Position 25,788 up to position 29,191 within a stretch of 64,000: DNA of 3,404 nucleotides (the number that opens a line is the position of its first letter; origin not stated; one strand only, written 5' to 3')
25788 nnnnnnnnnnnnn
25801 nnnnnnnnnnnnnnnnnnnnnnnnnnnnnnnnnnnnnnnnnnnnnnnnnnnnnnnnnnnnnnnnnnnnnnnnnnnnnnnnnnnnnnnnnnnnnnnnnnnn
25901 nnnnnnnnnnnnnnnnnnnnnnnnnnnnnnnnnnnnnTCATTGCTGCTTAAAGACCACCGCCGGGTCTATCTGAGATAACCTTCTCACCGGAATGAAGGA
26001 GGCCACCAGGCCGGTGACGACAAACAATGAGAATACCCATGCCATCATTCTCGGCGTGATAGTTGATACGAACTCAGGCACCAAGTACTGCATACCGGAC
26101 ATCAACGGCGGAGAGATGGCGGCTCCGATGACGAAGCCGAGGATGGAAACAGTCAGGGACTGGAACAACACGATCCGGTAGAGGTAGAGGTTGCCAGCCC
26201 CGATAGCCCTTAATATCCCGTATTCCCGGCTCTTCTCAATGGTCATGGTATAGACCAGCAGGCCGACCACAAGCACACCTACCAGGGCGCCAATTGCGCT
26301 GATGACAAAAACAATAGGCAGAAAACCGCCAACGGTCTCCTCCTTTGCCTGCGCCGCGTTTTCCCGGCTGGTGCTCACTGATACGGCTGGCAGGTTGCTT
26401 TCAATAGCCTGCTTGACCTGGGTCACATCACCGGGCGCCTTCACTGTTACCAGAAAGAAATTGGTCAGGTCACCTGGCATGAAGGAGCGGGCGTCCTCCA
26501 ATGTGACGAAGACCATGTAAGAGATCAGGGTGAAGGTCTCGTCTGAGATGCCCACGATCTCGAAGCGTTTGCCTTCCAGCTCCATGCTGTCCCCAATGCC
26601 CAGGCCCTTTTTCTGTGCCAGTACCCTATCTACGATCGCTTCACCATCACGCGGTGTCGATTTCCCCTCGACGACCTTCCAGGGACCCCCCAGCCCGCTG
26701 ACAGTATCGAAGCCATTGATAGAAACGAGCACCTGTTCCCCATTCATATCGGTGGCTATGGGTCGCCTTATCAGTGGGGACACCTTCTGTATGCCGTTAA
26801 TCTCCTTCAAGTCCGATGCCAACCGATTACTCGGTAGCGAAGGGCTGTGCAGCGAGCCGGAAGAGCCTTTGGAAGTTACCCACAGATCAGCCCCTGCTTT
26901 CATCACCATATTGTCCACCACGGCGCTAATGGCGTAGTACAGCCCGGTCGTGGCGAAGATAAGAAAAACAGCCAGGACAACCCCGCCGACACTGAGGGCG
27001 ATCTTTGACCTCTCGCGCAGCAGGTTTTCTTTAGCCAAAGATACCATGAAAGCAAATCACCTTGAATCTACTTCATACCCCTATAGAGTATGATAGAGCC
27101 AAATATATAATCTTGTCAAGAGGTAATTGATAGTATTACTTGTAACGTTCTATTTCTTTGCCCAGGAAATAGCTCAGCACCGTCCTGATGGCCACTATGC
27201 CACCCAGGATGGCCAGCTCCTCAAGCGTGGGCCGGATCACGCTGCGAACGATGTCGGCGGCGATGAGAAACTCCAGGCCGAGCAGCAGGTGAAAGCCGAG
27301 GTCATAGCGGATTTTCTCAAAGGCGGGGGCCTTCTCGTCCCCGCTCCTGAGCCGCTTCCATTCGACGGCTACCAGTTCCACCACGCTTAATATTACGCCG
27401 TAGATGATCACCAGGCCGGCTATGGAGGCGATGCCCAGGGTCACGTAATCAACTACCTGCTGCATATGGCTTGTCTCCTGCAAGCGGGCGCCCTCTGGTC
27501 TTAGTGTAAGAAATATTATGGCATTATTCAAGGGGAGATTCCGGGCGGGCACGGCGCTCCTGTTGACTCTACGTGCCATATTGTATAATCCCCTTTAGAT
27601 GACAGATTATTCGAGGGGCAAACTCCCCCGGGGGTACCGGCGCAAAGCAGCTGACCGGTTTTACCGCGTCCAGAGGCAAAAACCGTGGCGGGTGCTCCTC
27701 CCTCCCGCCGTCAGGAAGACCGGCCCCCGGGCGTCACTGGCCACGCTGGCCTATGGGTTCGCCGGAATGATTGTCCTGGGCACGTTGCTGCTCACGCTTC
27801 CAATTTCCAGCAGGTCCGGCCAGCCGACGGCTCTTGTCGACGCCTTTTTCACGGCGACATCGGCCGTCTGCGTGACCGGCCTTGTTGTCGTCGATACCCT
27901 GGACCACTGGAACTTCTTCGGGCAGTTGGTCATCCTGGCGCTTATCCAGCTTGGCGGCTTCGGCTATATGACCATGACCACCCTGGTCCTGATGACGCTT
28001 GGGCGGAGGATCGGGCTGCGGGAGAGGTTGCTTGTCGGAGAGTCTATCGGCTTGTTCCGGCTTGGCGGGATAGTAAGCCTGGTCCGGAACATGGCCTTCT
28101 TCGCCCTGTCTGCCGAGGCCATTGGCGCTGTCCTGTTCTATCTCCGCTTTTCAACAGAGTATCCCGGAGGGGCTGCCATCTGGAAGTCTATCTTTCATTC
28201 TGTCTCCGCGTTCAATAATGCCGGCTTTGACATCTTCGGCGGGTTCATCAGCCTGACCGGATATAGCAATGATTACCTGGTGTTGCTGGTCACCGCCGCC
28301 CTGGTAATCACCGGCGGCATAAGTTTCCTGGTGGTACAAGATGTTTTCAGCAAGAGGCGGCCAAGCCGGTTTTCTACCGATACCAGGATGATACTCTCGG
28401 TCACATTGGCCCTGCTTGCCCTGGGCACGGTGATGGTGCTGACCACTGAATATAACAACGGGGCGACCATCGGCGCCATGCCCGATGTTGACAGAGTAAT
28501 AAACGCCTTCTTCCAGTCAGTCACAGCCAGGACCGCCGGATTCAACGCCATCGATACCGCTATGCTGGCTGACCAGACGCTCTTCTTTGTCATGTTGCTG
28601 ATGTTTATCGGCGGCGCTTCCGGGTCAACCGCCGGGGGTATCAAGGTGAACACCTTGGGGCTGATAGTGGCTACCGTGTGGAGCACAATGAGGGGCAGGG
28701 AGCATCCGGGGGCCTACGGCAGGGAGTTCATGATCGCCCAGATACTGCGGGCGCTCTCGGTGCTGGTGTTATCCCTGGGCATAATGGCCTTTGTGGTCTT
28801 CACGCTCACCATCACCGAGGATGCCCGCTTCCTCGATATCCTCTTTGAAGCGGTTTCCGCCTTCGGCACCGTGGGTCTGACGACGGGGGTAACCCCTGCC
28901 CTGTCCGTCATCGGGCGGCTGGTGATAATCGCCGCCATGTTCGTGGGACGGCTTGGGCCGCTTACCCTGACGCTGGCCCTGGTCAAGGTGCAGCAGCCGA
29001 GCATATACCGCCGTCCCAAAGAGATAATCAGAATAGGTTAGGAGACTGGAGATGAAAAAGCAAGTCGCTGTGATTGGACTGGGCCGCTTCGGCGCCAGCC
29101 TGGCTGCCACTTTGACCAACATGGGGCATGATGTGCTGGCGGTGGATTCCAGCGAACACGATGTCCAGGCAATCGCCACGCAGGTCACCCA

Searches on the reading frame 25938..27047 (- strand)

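Call 15: search_protein_families(library=pfam, proteins=[window:25938-27047:-], max_evalue=0.0001)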
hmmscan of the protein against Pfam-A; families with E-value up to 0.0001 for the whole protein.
window:25938-27047:- (369 aa): 2 families
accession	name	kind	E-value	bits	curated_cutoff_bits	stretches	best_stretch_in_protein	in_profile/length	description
PF12704.14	MacB_PCD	-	1.2e-18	68.6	27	1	17-217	2-206/207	MacB-like periplasmic core domain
PF02687.27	FtsX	-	1.5e-12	48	25.5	1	248-362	2-120/120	FtsX-like permease C-terminal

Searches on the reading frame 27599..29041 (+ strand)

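Call 15: search_protein_families(library=pfam, proteins=[window:27599-29041:+], max_evalue=0.0001)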
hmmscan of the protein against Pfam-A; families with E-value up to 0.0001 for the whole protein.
window:27599-29041:+ (480 aa): 1 family
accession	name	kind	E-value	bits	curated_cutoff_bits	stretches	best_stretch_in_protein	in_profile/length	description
PF02386.22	TrkH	-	6.6e-63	213.3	27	1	63-468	52-498/502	Cation transport protein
